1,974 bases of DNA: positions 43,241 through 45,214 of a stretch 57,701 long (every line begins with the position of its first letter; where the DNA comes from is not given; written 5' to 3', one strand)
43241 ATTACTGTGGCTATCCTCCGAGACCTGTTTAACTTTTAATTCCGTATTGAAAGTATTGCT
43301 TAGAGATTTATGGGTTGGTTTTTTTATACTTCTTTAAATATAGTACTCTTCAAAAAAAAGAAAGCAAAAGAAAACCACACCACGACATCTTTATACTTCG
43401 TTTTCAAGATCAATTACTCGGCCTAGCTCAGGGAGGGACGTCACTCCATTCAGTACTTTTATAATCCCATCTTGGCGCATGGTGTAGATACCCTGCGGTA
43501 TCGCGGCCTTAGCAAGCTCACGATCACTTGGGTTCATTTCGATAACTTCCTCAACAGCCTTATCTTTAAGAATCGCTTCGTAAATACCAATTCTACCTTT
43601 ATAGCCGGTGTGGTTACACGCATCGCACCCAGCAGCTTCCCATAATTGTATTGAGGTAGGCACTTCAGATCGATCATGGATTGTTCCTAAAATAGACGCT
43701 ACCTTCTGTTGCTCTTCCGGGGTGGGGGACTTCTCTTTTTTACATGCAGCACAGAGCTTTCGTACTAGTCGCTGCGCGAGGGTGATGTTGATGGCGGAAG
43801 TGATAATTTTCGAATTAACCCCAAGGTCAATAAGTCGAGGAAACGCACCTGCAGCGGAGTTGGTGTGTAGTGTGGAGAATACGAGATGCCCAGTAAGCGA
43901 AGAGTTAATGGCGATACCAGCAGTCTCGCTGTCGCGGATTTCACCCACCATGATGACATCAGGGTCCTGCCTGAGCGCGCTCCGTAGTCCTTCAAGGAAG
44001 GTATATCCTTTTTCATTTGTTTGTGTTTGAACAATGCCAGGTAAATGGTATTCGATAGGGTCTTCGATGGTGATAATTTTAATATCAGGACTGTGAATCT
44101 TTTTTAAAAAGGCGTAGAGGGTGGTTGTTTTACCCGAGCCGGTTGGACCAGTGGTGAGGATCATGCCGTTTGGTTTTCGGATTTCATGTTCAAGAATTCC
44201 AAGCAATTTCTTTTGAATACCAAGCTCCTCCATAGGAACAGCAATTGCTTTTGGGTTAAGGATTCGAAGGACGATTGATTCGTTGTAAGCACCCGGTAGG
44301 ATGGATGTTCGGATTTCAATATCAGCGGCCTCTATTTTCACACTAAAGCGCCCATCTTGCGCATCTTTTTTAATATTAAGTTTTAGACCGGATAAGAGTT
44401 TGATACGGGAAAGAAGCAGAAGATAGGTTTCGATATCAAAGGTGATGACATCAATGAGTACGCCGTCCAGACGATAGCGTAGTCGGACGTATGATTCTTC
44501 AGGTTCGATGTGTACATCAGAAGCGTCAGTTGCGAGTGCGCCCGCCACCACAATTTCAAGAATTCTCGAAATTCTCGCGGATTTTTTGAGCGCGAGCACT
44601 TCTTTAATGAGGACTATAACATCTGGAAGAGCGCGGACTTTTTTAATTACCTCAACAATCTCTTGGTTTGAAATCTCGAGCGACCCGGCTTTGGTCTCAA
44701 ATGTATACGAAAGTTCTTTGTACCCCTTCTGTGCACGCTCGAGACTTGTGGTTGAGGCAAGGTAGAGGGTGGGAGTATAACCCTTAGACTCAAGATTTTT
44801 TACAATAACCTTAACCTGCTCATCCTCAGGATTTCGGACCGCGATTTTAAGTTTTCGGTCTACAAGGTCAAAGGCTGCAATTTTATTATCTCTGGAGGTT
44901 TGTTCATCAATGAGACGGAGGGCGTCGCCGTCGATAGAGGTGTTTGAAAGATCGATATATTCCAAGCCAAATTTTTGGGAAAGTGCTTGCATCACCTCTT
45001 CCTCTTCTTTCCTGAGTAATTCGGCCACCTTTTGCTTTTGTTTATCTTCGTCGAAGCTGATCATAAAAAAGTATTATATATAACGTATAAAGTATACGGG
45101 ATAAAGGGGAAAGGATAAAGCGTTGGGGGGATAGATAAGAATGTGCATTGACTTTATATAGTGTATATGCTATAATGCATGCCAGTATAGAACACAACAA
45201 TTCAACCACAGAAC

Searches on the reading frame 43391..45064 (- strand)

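Call 16: search_protein_families(library=pfam, proteins=[window:43391-45064:-], max_evalue=0.001)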
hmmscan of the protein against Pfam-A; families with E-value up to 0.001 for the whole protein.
window:43391-45064:- (557 aa): 3 families
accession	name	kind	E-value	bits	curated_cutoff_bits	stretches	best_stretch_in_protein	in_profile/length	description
PF00437.27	T2SSE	-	2.1e-116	389.1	24.9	1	160-547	3-368/370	Type II/IV secretion system protein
PF05157.20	MshEN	-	9.2e-06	26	23.1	1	32-111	1-79/90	MshEN domain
PF25199.1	nSTAND_NTPase5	-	3.2e-05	24.2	34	1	282-351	23-96/145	Novel STAND NTPase 5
